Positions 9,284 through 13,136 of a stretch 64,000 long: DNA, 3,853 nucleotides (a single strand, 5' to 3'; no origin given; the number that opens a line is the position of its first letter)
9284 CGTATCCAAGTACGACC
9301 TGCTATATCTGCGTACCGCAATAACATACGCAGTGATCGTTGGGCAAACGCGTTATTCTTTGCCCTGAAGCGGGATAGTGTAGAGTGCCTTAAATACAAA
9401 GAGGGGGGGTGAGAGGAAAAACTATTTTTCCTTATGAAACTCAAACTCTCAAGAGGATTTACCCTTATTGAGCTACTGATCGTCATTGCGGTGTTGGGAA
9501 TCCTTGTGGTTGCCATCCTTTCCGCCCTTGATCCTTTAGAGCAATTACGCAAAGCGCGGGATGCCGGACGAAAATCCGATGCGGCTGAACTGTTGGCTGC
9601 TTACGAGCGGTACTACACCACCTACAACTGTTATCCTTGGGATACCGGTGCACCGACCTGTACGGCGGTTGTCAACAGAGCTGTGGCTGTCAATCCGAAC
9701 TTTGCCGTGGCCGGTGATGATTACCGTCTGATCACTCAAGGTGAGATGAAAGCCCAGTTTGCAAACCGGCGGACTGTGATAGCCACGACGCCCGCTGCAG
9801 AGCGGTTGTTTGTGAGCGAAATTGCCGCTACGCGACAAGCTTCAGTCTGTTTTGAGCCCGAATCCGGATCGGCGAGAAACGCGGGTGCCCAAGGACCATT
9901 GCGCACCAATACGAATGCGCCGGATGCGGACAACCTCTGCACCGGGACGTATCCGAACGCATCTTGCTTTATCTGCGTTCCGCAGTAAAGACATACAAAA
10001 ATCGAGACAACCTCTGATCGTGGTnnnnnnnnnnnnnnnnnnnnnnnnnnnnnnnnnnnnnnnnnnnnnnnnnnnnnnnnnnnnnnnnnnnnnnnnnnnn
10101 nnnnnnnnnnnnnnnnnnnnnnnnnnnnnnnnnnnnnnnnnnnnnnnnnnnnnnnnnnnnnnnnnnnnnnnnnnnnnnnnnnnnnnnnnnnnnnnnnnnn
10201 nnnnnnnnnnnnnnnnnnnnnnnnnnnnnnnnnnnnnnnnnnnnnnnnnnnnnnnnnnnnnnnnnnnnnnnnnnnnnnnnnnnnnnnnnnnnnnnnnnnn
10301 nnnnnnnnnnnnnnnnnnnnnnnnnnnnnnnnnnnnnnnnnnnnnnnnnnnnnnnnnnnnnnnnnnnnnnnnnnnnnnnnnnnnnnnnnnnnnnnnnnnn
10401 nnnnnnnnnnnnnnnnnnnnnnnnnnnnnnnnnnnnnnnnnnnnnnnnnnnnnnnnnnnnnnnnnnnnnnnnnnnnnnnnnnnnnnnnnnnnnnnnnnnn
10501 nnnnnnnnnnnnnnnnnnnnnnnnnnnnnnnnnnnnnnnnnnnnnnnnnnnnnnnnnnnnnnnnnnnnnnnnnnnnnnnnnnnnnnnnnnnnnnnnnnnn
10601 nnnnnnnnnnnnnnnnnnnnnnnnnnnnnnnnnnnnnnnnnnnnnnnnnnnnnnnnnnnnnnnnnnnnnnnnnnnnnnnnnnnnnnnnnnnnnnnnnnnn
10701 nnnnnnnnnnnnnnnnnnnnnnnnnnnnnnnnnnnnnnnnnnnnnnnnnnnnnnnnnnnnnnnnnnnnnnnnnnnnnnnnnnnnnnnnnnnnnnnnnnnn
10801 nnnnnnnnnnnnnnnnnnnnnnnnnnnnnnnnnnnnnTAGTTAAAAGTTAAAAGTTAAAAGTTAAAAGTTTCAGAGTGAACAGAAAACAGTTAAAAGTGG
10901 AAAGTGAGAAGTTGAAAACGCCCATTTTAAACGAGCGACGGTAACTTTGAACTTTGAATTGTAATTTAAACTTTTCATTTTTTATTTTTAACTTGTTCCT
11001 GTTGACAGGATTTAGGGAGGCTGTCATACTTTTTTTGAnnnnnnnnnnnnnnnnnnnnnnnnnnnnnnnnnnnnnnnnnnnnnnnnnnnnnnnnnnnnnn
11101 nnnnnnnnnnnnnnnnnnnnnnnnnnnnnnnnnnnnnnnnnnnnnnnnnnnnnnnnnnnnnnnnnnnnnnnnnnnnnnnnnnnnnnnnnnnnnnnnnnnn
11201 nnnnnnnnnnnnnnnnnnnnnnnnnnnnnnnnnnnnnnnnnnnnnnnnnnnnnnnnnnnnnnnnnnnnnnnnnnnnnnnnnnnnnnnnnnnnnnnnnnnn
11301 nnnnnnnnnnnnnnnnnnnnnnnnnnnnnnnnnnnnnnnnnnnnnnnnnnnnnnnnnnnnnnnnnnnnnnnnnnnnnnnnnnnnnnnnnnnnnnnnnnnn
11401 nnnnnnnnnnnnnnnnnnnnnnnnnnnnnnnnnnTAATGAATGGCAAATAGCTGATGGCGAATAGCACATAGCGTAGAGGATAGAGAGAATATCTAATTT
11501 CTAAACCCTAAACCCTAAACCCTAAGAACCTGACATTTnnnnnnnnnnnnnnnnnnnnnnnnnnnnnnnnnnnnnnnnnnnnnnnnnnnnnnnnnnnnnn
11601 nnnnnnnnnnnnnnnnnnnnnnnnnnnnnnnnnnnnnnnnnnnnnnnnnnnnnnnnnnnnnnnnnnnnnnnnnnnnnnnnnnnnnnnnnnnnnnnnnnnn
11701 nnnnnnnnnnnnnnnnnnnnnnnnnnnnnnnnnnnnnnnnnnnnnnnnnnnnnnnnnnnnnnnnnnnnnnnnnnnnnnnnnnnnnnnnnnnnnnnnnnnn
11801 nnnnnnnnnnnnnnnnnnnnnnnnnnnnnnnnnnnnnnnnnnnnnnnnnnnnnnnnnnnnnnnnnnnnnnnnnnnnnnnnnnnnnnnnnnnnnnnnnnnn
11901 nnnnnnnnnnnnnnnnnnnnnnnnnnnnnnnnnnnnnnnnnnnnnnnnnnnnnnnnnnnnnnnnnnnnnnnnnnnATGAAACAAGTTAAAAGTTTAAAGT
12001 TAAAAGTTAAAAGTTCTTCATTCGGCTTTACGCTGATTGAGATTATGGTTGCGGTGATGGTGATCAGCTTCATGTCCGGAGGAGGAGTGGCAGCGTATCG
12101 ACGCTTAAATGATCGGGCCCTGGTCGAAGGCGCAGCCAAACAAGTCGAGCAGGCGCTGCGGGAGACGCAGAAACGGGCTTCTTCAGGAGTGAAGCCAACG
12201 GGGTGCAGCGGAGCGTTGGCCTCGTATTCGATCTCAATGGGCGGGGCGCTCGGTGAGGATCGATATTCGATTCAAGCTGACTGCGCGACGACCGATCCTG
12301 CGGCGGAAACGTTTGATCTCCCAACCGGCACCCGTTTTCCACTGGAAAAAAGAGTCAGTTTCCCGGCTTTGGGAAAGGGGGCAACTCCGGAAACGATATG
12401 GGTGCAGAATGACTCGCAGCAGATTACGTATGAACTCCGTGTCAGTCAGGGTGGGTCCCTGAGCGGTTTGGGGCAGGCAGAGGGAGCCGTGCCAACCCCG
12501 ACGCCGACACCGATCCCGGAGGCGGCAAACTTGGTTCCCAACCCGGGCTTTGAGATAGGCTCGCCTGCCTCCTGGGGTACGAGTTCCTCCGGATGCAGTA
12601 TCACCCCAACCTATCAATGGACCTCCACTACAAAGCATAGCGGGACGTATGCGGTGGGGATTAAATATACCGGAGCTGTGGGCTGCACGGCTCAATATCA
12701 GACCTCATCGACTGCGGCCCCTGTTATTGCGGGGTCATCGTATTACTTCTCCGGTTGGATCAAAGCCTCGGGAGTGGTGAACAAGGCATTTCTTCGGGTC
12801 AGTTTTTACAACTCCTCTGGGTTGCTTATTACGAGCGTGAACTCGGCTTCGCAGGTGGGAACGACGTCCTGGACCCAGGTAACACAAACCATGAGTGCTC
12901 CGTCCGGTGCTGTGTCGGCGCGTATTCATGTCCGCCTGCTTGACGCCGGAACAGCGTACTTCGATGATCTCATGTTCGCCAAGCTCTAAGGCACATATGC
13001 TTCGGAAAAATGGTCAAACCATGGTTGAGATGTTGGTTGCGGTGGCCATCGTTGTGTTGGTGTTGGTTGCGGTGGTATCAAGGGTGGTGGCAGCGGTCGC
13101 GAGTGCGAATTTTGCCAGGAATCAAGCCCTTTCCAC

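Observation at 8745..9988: Tandem major-pilin paralogs with a nucleotide-identical 5' ~275 nt (leader + first 78 codons) and mosaic 3' halves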

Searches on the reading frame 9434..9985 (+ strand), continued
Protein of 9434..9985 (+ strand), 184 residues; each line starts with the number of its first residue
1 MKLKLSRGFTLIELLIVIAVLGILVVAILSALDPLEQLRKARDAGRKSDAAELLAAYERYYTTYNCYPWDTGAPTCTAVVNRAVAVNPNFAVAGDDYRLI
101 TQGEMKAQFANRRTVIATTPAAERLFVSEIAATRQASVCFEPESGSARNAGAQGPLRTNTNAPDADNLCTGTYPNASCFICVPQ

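Call 33: predict_structure(alignment_id=A1)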
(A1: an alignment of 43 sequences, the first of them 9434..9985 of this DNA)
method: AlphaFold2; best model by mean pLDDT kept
length: 184 residues; sequences in the alignment: 43
mean_pLDDT: 88.5   pTM: 0.77
mean pLDDT of the five models: 88.5, 87.9, 87.7, 87.1, 85.6
residues with pLDDT >= 90: 112; 70-90: 58; 50-70: 14; < 50: 0
segments of 3 or more residues with pLDDT < 50: none
pLDDT, mean of each block of 10 residues (from residue 1): 74 95 92 88 94 97 95 89 91 91 95 77 84 93 89 87 77 87 89
secondary structure, 60 per line:
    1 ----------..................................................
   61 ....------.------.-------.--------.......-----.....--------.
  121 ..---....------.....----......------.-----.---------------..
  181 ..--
elements in order: H11-64 H95-101 H107-111 E126-129 E136-140 H145-150 E179-182

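Call 38: fold_search(model_id=the predicted structure, library=pdb)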
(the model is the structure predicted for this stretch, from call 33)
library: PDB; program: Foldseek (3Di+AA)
matches with E <= 10: 22; with E <= 0.001: 0
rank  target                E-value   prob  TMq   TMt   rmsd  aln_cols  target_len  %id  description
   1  1ay2_A                2.2e-01  0.69  0.23  0.26   6.7        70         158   30  STRUCTURE OF THE FIBER-FORMING PROTEIN PILIN AT 2.6 ANGSTROMS RESOLUTION (released 1998-04-29)
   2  6t8s_AAA              2.5e-01  0.35  0.35  0.46   8.2       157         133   11  Structure of the major Type IV pilin PilA1 from Clostridium difficile (released 2020-03-25)
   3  6t8s_CCC              2.7e-01  0.35  0.36  0.46   7.3       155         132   15  Structure of the major Type IV pilin PilA1 from Clostridium difficile (released 2020-03-25)
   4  6t8s_BBB              3.2e-01  0.33  0.35  0.45   7.3       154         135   14  Structure of the major Type IV pilin PilA1 from Clostridium difficile (released 2020-03-25)
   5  5vxx_A                5.7e-01  0.35  0.24  0.27   6.5        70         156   30  Cryo-EM reconstruction of Neisseria gonorrhoeae Type IV pilus (released 2017-07-12)
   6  2hi2_A                6.4e-01  0.23  0.30  0.33  11.0       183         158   15  Crystal structure of native Neisseria gonorrhoeae Type IV pilin at 2.3 Angstroms Resolution (released 2006-09-12)
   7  4lw9_I                1.1e+00  0.15  0.29  0.43   7.5       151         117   10  Crystal structure of Vibrio cholera major pseudopilin EpsG (released 2014-07-16)
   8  4lw9_A                1.3e+00  0.15  0.30  0.43   7.8       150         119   11  Crystal structure of Vibrio cholera major pseudopilin EpsG (released 2014-07-16)
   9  3fu1_A                1.7e+00  0.09  0.23  0.33   7.6       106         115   13  Crystal structure of the major pseudopilin from the type 2 secretion system of Vibrio cholerae (released 2009-07-28)
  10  3gn9_A                2.8e+00  0.13  0.29  0.45   7.2       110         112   12  Crystal structure of the major pseudopilin from the type 2 secretion system of Vibrio vulnificus (released 2009-07-28)
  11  4lw9_K                3.1e+00  0.09  0.30  0.44   7.9       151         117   11  Crystal structure of Vibrio cholera major pseudopilin EpsG (released 2014-07-16)
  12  4lw9_B                3.1e+00  0.06  0.22  0.32   8.4       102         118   13  Crystal structure of Vibrio cholera major pseudopilin EpsG (released 2014-07-16)
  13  3g20_B                3.8e+00  0.08  0.26  0.37   8.3       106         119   16  Crystal structure of the major pseudopilin from the type 2 secretion system of enterohaemorrhagic Escherichia coli (released 2009-07-28)
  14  3fu1_B                5.2e+00  0.06  0.29  0.44   8.3       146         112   12  Crystal structure of the major pseudopilin from the type 2 secretion system of Vibrio cholerae (released 2009-07-28)
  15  5jw8                  5.2e+00  0.02  0.21  0.27  12.8       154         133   14  Crystal structure of the Type IV pilin subunit PilE from Neisseria meningitidis (released 2016-07-06)
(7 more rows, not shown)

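Call 54: search_solved_structures(query=A1, max_evalue=0.01)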
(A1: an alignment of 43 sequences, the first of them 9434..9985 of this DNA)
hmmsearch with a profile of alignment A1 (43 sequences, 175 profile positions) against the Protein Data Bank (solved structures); distinct sequences matched with E-value up to 0.01: 15.
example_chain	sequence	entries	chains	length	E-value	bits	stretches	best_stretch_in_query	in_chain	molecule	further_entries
9egp_A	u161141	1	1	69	5e-10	42.8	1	2-66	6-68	Geopilin domain 1 protein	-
7tgg_A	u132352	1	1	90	3.4e-09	40.1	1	2-66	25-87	Geopilin domain 1 protein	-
2m7g_A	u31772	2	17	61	5.9e-07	32.8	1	7-66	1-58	Geopilin domain 1 protein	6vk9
9laa_A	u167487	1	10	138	1.2e-05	28.5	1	2-28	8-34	Type IV pilin protein PilA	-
9lab_B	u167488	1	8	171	6e-05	26.3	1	2-25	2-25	MSHA major pilin subunit MshA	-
6xxd_A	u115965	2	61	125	7.5e-05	26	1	7-75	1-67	PilA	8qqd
5kua_A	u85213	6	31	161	9.7e-05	25.6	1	7-143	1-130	pilin | Neisseria meningitidis PilE variant SB-GATDH | Neisseria meningitidis PilE, SB-DATDH variant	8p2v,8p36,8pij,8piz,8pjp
8tj2_C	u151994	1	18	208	0.00021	24.5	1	7-66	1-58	Type IV major pilin protein PilA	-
2hi2_A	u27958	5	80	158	0.00025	24.3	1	7-87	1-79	Fimbrial protein | PilA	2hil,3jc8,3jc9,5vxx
8p3b_A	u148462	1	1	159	0.00028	24.1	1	7-93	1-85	Fimbrial protein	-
9xnh_I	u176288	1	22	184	0.00056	23.1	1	8-45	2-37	pilus-like-gamma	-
1ay2_A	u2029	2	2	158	0.00059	23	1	7-78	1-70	TYPE 4 PILIN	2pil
8pfb_G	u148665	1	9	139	0.00074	22.7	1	7-62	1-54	Type IV pilin PilE1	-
1oqw_A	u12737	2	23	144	0.0023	21.1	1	7-26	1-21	Fimbrial protein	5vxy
3sok_A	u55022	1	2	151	0.0033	20.6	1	7-26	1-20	Fimbrial protein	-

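Call 55: search_protein_families(library=ncbifam, proteins=[window:9434-9985:+], max_evalue=0.01)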
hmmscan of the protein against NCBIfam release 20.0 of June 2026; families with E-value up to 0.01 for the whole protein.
window:9434-9985:+ (184 aa): 11 families
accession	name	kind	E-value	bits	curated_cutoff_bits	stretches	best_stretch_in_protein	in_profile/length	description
TIGR02532.1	IV_pilin_GFxxxE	domain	9.4e-08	31.6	16.3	1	7-29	2-24/24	prepilin-type N-terminal cleavage/methylation domain-containing protein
TIGR01708.2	typeII_sec_gspH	equivalog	5.8e-06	26.4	80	1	6-42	1-37/169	type II secretion system minor pseudopilin GspH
TIGR01710.1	typeII_sec_gspG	equivalog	6.4e-06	26.2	88.85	1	7-69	1-61/134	type II secretion system major pseudopilin GspG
NF041013.1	T4P_ComGE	equivalog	3.2e-05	24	49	1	7-42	4-39/83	competence type IV pilus minor pilin ComGE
NF041775.1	typeIV_PilA_Myxo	equivalog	0.00036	20.6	400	1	6-28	10-32/214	type IV pilin protein PilA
NF040999.1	pilin_ComGC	equivalog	0.0006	20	75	1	7-29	2-24/84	competence type IV pilus major pilin ComGC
NF007862.0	PRK10574.1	equivalog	0.0017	18.5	138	1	6-28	4-26/145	prepilin peptidase-dependent pilin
TIGR01707.1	gspI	equivalog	0.003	18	44.35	1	8-33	1-26/101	type II secretion system minor pseudopilin GspI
TIGR01711.1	gspJ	equivalog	0.0033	17.3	64.85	1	7-40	1-34/192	type II secretion system minor pseudopilin GspJ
NF040982.1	ComGD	equivalog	0.0045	17.4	70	1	7-36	2-32/139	competence type IV pilus minor pilin ComGD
TIGR02596.1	TIGR02596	subfamily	0.0048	17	70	1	9-29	1-22/196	Verru_Chthon cassette protein D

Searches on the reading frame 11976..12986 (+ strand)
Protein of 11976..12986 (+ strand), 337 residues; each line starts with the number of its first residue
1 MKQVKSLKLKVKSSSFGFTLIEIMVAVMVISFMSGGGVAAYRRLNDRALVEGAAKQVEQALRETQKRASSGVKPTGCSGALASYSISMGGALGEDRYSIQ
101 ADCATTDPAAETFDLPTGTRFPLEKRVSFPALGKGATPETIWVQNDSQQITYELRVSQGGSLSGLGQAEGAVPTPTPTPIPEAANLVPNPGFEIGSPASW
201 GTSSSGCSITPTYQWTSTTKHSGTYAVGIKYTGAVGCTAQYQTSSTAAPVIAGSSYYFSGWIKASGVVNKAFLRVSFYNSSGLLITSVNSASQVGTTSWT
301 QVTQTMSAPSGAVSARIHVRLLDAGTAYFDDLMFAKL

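Call 6: search_protein_families(library=pfam, proteins=[window:11976-12986:+], max_evalue=0.01)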
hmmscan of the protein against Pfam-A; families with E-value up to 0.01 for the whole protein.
window:11976-12986:+ (337 aa): 2 families
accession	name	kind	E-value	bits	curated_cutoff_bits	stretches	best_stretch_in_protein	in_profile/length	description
PF02018.23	CBM_4_9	-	1.2e-06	29.4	25.9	1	184-320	1-130/136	Carbohydrate binding domain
PF07963.17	N_methyl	-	3.5e-05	23.6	21.2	1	14-36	3-25/27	Prokaryotic N-terminal methylation motif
